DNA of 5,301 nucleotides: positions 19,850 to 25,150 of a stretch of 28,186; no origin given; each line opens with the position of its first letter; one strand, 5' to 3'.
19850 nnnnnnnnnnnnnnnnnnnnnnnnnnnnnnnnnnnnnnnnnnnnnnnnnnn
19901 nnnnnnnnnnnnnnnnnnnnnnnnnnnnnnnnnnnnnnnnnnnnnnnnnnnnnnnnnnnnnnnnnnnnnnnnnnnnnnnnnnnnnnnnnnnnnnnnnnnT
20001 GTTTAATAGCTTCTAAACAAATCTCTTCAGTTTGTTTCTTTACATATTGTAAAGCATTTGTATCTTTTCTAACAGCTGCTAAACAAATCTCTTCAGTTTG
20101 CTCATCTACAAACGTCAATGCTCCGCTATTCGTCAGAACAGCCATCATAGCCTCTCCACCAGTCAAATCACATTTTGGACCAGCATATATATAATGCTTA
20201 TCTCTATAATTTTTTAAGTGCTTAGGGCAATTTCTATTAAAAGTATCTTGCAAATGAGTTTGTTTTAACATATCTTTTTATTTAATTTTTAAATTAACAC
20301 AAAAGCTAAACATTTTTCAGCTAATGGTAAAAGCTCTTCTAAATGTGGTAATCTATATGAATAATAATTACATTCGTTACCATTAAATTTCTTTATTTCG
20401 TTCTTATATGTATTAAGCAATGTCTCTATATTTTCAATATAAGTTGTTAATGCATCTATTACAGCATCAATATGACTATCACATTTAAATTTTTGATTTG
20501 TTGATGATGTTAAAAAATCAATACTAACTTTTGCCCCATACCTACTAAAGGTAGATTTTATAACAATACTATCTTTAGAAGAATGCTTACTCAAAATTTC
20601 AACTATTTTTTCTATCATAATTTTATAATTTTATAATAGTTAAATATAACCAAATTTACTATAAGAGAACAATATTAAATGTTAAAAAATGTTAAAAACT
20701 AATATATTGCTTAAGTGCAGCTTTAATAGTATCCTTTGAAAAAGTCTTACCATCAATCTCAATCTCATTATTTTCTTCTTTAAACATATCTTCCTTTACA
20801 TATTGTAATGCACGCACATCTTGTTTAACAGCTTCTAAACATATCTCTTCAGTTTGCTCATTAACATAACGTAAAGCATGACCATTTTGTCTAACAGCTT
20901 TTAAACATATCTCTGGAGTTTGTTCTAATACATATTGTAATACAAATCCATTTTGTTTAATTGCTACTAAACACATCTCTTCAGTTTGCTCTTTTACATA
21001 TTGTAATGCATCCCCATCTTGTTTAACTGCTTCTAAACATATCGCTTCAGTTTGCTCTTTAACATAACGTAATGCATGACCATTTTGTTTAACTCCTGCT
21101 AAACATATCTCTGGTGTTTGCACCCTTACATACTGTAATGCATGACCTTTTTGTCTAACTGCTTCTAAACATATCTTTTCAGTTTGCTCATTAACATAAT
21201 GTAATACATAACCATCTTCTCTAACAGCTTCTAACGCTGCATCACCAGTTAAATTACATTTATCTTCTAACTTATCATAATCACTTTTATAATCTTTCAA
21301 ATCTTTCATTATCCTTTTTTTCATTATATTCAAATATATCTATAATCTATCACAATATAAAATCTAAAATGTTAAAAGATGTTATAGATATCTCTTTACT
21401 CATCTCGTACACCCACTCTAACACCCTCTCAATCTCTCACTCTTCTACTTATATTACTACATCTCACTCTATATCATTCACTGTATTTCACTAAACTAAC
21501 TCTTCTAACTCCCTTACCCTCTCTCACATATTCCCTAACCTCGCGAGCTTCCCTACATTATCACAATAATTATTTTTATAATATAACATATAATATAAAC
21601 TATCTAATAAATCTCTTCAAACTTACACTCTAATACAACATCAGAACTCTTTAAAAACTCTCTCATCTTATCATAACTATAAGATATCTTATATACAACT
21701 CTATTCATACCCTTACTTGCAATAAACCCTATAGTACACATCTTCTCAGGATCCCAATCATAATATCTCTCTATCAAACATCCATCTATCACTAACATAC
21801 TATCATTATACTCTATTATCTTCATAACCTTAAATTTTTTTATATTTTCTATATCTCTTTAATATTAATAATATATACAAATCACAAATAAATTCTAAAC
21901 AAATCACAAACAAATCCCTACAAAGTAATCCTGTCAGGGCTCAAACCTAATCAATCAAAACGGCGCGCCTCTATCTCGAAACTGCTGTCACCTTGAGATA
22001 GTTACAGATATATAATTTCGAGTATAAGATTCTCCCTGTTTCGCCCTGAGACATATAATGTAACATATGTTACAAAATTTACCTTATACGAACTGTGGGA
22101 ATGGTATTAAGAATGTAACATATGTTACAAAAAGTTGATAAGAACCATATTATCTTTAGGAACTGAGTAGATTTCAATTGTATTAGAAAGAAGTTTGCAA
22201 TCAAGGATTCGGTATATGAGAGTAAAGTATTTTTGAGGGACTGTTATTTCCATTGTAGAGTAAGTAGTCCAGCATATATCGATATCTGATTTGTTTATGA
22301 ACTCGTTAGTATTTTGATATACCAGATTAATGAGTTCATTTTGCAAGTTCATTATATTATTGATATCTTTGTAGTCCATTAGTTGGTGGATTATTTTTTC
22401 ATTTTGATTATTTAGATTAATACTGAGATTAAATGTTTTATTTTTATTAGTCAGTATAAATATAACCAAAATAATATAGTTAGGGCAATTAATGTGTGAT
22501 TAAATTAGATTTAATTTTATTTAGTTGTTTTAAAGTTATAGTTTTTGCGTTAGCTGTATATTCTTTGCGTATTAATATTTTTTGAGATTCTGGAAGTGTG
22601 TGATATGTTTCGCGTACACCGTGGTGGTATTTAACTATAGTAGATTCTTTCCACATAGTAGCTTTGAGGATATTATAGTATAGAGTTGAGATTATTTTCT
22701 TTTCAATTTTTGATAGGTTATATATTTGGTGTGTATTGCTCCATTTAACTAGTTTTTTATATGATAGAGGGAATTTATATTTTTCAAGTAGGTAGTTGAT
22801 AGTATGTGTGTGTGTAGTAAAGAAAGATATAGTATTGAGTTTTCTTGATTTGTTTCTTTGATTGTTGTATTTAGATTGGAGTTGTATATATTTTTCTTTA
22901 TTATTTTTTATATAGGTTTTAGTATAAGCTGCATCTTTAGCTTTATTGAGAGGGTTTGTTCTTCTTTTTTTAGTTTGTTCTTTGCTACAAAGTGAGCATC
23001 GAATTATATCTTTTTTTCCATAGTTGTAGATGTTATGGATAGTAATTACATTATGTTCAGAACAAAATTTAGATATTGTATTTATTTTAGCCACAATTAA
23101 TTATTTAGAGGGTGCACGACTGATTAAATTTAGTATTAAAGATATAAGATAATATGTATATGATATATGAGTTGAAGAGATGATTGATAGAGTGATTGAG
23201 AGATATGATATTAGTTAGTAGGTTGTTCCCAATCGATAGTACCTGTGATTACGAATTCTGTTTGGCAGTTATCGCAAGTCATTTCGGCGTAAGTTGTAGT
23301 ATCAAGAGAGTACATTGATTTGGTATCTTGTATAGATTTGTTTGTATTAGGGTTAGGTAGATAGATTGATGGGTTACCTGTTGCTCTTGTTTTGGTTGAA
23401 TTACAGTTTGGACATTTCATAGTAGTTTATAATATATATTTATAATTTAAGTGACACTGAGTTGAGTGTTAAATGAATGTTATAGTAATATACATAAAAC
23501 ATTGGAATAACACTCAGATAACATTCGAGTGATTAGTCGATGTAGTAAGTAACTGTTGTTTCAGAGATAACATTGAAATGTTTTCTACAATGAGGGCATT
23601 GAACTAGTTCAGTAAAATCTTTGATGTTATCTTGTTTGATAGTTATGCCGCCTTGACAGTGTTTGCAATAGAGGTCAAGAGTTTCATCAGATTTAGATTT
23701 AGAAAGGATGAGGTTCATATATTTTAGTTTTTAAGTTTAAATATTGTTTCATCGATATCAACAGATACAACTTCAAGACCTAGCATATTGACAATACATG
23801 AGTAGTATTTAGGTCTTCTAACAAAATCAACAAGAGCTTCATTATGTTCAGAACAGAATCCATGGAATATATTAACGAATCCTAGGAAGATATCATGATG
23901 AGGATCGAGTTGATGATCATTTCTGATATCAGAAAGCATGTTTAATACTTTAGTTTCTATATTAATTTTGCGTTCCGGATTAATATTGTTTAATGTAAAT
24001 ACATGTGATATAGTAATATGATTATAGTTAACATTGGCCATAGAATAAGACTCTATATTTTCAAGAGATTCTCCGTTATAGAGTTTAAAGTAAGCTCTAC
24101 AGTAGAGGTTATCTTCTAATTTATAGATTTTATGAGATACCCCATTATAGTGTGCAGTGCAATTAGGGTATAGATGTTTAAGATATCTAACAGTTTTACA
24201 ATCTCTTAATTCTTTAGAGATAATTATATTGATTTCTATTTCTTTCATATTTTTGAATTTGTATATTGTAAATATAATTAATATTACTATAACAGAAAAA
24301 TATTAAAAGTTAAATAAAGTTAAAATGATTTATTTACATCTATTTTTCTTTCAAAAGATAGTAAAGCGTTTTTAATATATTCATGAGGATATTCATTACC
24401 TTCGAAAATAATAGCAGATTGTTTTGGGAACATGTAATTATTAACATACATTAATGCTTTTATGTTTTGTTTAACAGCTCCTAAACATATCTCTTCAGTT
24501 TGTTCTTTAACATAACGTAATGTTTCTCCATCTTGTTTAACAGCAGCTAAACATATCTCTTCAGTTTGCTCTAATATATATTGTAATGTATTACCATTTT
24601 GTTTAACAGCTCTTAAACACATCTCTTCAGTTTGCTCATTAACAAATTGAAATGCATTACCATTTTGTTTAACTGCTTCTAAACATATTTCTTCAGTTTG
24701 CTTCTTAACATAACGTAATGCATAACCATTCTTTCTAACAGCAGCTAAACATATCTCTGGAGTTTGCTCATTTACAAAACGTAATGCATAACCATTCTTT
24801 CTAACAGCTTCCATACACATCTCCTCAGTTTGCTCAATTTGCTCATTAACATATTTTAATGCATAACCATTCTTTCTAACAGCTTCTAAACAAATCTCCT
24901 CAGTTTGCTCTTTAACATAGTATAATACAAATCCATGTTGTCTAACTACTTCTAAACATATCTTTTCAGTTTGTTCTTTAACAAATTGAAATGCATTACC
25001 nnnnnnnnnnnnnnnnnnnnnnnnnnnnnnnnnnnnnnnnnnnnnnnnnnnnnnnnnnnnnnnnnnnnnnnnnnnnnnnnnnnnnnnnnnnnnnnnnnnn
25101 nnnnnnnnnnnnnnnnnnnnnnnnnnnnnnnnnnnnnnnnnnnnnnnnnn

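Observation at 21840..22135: Twin 21-bp palindromic elements and a GC-rich mini-core in the island's ~290-bp non-coding centre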

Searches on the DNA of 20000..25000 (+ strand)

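Call 8: search_dna_similar(query=window:20000-25000:+, collection=phages, mode=distant)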
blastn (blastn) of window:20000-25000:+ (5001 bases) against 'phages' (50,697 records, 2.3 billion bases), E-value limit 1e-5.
Records with a match: 2; places in all: 8; records where one place covers at least 80% of the query: 0.
Best place of each record, by identity: 60-80% 2.
By first word of the organism name: Pseudoalteromonas 1; Bacillus 1.
By host as written in the record: Pseudoaltermonas tunicata SMS2 1; Bacillus sp 1.
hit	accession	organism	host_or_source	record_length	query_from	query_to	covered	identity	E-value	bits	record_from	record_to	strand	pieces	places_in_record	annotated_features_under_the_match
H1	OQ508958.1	Pseudoalteromonas phage vB_PtuP_Slicky01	Pseudoaltermonas tunicata SMS2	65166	793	4833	16%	69.6%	6e-18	350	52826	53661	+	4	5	hypothetical protein (x2)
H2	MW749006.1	Bacillus phage vB_BspM_AgentSmith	Bacillus sp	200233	1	4984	14%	73.3%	3e-16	460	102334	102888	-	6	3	putative acetyltransferase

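Call 24: search_rna_families(source=window, start=21200, end=22300, threshold=evalue, max_evalue=5)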
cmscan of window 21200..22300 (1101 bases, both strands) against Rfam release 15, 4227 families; matches with E-value up to 5: 1.
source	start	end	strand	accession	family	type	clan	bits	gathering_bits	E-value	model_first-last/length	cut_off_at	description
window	22133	22179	+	RF01299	SNORD2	Gene; snRNA; snoRNA; CD-box;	CL00072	20.3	37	0.6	1-69/69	no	Small nucleolar RNA SNORD2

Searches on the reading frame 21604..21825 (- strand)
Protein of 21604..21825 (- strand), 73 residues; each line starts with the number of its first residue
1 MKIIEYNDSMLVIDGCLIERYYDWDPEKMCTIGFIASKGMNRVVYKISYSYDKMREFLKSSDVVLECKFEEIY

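Call 10: search_protein_families(library=pfam, proteins=[window:21604-21825:-], max_evalue=0.1)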
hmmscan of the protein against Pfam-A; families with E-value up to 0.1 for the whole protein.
window:21604-21825:- (73 aa): 0 families

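Call 17: find_encoding_contigs(protein=window:21604-21825:-, flank=10000, max_places=10)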
Protein window:21604-21825:- (73 aa): 3 contigs read that carry it; 3 places shown.
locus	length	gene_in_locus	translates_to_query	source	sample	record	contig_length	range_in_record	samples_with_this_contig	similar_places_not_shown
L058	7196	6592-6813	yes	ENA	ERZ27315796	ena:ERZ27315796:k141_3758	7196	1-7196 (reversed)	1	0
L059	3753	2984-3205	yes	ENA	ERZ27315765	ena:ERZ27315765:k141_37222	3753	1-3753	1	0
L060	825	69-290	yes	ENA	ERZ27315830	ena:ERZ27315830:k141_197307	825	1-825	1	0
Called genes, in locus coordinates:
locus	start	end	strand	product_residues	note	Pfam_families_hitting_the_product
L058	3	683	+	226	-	?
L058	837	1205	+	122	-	-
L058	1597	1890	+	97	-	-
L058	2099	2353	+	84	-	-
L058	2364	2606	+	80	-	-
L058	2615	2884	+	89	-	-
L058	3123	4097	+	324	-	-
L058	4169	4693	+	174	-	-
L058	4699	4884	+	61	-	-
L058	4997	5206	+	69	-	-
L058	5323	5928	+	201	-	-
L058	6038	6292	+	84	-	-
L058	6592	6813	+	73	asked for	-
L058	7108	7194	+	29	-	?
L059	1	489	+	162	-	?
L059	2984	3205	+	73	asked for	-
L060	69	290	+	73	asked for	-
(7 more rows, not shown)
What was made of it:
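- Checked: That ORF is more likely 84 aa starting at ATG 22379, as public gene calls have it (call 17), than 114 aa starting at TTG.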

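Call 21: find_related_loci(query=window:21604-21825:-, collection=viral_contigs, flank=6000)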
Query window:21604-21825:- (73 aa) in viral_contigs; peptide patterns used: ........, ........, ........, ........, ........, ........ (x = any residue, [..] = any of these).
4 stretches matched a pattern, but none encodes a relative of the query by tblastn (E <= 1e-3).

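Call 29: search_protein_families(library=phrogs, proteins=[window:21604-21825:-], max_evalue=0.1)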
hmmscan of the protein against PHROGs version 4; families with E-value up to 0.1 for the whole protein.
window:21604-21825:- (73 aa): 0 families

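Call 67: find_homologous_proteins(query=window:21604-21825:-, max_evalue=0.01)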
Query window:21604-21825:- (73 aa): 1 proteins with E <= 0.01 among 1 candidates.
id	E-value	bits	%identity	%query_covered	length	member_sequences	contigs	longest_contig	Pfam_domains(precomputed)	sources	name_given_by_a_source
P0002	3.9e-42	159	100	100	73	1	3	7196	-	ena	-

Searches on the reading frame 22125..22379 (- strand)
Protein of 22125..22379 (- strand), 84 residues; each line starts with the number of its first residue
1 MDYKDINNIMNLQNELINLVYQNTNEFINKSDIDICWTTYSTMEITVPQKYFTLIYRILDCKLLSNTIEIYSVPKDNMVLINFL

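Call 20: find_related_loci(query=window:22125-22379:-, collection=viral_contigs, flank=6000)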
Query window:22125-22379:- (84 aa) in viral_contigs; peptide patterns used: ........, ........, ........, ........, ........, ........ (x = any residue, [..] = any of these).
10 stretches matched a pattern; 1 encode a relative of the query (tblastn E <= 1e-3); 1 distinct loci.
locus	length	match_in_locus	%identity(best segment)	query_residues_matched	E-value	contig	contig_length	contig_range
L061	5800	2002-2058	68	54-72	9e-6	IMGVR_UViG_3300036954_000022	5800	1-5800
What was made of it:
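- Tried and rejected: No relative of the 84-aa or 73-aa protein was found in IMG/VR (calls 20, 21).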

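Call 29: search_protein_families(library=phrogs, proteins=[window:22125-22379:-], max_evalue=0.1)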
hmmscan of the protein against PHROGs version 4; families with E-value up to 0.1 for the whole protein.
window:22125-22379:- (84 aa): 0 families

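Call 68: find_homologous_proteins(query=window:22125-22379:-, max_evalue=0.01)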
Query window:22125-22379:- (84 aa): 1 proteins with E <= 0.01 among 1 candidates.
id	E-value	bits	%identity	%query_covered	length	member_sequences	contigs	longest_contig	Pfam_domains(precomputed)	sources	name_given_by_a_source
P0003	3.5e-47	175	100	100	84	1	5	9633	-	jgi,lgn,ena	-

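Call 79: find_encoding_contigs(protein=P0003, flank=3000, max_places=10)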
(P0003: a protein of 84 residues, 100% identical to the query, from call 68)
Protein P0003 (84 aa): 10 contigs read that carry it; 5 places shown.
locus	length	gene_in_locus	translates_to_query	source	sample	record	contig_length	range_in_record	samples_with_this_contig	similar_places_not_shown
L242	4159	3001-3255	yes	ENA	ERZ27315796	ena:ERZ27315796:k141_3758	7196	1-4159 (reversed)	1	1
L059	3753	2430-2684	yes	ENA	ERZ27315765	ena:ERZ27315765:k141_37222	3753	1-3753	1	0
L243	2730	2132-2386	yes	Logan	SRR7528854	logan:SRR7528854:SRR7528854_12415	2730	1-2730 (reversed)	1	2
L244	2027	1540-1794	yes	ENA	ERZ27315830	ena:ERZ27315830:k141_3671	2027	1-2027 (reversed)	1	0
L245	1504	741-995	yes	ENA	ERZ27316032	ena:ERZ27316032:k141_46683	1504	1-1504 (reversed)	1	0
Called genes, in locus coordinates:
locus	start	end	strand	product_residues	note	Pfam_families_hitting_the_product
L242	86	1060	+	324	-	-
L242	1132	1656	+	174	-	-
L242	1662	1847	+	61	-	-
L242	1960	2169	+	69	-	-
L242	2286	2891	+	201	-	-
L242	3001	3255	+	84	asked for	-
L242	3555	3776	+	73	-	-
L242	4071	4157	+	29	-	?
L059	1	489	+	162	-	?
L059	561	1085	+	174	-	-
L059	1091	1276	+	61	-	-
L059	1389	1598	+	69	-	-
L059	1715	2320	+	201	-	-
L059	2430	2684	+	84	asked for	-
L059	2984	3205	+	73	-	-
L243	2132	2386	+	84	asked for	-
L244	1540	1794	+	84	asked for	-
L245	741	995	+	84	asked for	-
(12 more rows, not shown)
